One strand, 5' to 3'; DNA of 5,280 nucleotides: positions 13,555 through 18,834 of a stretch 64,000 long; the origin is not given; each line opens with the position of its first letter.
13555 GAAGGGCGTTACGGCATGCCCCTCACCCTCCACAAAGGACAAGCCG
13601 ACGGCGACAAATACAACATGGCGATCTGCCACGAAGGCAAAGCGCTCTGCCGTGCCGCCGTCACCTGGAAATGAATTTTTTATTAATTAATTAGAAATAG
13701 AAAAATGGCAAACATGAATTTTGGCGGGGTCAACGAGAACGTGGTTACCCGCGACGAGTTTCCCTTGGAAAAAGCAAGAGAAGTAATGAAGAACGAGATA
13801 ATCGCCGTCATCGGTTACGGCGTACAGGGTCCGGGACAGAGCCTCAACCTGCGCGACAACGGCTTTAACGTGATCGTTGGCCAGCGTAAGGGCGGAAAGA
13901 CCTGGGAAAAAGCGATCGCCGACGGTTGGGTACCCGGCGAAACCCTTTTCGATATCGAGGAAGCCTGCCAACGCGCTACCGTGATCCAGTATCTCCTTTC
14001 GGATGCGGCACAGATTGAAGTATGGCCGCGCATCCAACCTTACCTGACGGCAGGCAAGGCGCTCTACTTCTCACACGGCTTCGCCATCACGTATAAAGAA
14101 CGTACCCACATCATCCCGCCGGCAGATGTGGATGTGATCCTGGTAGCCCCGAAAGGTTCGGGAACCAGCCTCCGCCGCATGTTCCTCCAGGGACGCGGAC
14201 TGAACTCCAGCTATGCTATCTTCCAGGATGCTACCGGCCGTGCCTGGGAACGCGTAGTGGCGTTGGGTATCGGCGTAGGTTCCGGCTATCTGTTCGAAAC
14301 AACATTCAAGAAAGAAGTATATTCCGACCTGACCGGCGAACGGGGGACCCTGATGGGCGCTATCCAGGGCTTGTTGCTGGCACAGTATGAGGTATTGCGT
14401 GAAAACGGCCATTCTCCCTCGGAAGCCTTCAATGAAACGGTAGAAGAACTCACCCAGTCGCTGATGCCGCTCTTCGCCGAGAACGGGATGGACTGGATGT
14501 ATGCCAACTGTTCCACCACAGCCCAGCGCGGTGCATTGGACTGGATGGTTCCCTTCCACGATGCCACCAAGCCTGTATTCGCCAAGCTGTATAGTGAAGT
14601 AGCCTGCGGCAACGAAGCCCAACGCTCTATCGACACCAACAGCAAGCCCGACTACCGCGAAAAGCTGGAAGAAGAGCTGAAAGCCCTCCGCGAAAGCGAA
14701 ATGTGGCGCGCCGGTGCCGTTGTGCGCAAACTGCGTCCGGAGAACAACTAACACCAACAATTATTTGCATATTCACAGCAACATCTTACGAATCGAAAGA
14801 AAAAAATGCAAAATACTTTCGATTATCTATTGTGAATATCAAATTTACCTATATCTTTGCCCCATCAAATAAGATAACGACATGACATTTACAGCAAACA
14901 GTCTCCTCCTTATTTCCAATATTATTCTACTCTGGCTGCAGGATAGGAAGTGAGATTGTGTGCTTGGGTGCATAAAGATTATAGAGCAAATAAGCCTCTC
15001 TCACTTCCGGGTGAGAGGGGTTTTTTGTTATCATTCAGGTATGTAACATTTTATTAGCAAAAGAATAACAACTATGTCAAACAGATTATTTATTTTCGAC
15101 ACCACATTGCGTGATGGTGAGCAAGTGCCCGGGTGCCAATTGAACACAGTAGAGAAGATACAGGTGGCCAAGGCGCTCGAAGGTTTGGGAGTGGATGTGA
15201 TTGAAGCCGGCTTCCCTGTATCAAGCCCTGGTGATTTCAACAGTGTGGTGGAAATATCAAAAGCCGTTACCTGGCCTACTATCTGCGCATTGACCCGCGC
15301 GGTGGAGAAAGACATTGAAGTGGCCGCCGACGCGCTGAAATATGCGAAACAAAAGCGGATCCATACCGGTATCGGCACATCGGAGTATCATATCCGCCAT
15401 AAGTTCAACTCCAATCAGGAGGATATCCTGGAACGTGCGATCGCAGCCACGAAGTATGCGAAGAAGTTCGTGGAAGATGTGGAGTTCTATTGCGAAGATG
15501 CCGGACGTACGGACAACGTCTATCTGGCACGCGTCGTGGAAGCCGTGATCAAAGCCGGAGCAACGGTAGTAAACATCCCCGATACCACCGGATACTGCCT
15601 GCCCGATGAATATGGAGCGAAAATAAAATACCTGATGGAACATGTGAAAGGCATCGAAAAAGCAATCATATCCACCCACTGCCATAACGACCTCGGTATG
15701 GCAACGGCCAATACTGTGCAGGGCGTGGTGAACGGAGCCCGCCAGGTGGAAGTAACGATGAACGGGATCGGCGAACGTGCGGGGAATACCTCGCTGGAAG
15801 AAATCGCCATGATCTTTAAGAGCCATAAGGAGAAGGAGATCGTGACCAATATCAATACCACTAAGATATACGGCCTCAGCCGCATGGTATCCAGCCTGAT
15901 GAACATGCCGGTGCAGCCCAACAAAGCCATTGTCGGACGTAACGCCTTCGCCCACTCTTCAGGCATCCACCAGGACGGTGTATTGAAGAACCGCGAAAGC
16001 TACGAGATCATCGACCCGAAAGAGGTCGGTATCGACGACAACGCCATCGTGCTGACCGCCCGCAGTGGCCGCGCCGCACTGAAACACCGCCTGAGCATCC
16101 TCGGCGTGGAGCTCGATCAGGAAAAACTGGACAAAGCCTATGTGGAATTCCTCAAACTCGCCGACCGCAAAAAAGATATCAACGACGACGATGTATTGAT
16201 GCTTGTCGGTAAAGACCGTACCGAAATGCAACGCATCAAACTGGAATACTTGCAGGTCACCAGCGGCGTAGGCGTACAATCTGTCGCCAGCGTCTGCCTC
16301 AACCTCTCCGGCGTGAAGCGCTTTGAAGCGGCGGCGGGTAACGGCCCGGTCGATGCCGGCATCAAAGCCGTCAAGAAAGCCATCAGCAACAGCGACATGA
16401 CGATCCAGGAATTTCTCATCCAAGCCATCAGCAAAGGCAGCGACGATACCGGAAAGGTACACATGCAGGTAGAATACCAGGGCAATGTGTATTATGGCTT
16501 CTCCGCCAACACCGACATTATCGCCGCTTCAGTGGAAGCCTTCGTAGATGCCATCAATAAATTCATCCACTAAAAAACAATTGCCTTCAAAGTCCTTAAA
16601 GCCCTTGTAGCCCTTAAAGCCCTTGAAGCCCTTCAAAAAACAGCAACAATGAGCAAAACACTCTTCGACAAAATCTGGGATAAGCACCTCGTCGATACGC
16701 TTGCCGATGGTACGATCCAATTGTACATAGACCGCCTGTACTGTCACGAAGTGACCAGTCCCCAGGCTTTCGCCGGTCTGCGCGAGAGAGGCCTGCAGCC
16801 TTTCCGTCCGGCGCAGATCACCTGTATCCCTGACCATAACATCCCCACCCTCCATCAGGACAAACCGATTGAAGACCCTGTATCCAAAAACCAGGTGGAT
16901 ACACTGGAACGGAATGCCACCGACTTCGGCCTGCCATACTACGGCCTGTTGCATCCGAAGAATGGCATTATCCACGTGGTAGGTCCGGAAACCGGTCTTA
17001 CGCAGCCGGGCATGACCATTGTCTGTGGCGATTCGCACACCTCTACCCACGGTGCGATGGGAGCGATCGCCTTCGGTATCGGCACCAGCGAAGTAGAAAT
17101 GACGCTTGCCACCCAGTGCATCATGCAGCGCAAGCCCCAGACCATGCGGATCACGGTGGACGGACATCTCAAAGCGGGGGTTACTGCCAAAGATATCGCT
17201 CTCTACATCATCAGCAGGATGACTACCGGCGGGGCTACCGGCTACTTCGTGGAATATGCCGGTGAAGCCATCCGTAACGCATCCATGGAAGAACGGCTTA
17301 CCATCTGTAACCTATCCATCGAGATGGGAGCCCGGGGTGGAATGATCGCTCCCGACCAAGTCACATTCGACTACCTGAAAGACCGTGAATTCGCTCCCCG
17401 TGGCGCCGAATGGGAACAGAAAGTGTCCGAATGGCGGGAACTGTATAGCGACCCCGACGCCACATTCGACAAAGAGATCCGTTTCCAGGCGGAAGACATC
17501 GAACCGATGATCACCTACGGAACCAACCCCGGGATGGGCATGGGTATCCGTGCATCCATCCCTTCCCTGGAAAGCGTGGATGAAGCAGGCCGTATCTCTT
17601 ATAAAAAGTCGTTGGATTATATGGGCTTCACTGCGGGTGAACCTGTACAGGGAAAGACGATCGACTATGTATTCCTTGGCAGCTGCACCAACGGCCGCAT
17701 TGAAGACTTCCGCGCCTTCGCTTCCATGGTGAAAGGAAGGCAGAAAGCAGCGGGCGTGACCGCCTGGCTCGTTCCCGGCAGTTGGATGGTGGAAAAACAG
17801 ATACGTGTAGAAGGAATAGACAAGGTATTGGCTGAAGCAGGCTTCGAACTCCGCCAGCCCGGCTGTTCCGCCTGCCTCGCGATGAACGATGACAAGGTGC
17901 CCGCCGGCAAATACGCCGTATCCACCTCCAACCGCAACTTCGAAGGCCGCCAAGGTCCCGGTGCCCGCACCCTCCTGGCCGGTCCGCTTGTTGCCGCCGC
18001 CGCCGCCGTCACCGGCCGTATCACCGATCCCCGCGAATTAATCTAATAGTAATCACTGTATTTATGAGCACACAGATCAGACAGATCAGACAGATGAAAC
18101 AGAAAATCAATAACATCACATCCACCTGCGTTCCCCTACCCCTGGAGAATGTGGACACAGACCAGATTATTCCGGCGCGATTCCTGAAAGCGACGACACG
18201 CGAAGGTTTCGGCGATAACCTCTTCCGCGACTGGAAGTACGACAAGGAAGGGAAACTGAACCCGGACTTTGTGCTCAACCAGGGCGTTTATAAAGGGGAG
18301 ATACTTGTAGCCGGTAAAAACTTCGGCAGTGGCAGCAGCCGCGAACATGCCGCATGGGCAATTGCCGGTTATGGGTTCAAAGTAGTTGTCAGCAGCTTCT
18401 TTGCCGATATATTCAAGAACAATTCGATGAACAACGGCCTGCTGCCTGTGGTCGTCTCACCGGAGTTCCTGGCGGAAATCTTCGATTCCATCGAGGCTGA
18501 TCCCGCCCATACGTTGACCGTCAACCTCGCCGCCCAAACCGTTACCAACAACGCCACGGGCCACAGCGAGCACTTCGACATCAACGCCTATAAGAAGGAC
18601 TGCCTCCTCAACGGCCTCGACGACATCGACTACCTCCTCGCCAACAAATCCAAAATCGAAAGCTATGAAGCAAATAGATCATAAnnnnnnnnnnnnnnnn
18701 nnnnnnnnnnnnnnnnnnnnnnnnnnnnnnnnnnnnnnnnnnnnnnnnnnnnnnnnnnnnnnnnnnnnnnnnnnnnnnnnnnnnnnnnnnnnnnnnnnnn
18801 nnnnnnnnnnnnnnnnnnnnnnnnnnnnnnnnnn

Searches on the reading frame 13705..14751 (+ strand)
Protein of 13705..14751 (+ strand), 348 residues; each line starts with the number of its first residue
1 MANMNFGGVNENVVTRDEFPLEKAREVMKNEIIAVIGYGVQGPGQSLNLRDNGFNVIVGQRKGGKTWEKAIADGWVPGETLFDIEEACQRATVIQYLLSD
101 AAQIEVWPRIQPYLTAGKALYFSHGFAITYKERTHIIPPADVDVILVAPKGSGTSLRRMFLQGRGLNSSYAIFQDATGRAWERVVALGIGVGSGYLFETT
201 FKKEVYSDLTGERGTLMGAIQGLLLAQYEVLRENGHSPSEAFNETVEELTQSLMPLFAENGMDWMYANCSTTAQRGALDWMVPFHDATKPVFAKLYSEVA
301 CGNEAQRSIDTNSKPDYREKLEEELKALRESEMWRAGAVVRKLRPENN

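Call 83: search_protein_families(library=pfam, proteins=[window:13705-14751:+], max_evalue=0.00001)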
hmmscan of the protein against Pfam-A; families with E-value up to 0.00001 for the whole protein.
window:13705-14751:+ (348 aa): 2 families
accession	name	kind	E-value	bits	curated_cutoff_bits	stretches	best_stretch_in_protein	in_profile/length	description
PF07991.19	KARI_N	-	2e-45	154.8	20.6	1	28-193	2-161/165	Acetohydroxy acid isomeroreductase, NADPH-binding domain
PF01450.25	KARI_C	-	3.4e-41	141.4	29.1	1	201-345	1-143/144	Ketol-acid reductoisomerase, C-terminal domain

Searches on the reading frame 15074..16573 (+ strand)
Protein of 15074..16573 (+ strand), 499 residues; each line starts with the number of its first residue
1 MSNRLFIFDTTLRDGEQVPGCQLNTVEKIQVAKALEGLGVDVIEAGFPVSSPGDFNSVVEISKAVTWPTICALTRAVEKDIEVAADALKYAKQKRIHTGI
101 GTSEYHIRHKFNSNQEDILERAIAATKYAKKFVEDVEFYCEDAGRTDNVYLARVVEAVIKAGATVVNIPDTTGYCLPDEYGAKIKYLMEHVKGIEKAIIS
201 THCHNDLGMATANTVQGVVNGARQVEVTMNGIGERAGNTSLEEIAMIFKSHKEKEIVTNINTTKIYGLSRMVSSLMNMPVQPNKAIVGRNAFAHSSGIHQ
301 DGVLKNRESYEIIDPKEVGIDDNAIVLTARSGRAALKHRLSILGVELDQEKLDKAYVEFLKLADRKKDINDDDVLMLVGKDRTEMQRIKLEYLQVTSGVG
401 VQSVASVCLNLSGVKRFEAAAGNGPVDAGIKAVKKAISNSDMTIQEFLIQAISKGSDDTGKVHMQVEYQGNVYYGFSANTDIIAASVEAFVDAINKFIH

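Call 83: search_protein_families(library=pfam, proteins=[window:15074-16573:+], max_evalue=0.00001)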
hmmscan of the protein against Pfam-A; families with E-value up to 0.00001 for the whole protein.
window:15074-16573:+ (499 aa): 3 families
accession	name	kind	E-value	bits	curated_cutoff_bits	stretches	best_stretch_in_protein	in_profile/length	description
PF00682.25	HMGL-like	-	8.2e-90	301.2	29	1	6-272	3-260/260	HMGL-like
PF08502.15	LeuA_dimer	-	3.7e-30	104.9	24.9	1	369-497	2-130/131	LeuA allosteric (dimerisation) domain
PF22617.1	HCS_D2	-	1e-26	93.6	27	1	286-367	1-82/82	Homocitrate synthase post-HMGL domain-like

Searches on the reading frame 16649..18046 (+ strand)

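Call 83: search_protein_families(library=pfam, proteins=[window:16649-18046:+], max_evalue=0.00001)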
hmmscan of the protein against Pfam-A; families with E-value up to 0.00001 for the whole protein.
window:16649-18046:+ (465 aa): 1 family
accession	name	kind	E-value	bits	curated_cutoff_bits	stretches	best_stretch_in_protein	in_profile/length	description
PF00330.25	Aconitase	-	1.5e-163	545.5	28.7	1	7-456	1-463/463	Aconitase family (aconitate hydratase)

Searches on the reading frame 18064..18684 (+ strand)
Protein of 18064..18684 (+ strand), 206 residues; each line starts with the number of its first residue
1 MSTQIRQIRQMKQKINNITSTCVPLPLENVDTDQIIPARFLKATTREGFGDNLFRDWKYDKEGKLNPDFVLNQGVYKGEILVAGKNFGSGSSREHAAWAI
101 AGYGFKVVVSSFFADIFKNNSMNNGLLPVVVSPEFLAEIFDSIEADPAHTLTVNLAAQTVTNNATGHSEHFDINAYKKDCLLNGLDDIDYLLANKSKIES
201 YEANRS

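Call 83: search_protein_families(library=pfam, proteins=[window:18064-18684:+], max_evalue=0.00001)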
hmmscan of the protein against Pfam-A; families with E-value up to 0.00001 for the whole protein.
window:18064-18684:+ (206 aa): 1 family
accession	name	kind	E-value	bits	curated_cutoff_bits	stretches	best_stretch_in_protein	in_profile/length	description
PF00694.25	Aconitase_C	-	1.2e-32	113.4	22.8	1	16-132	5-129/131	Aconitase C-terminal domain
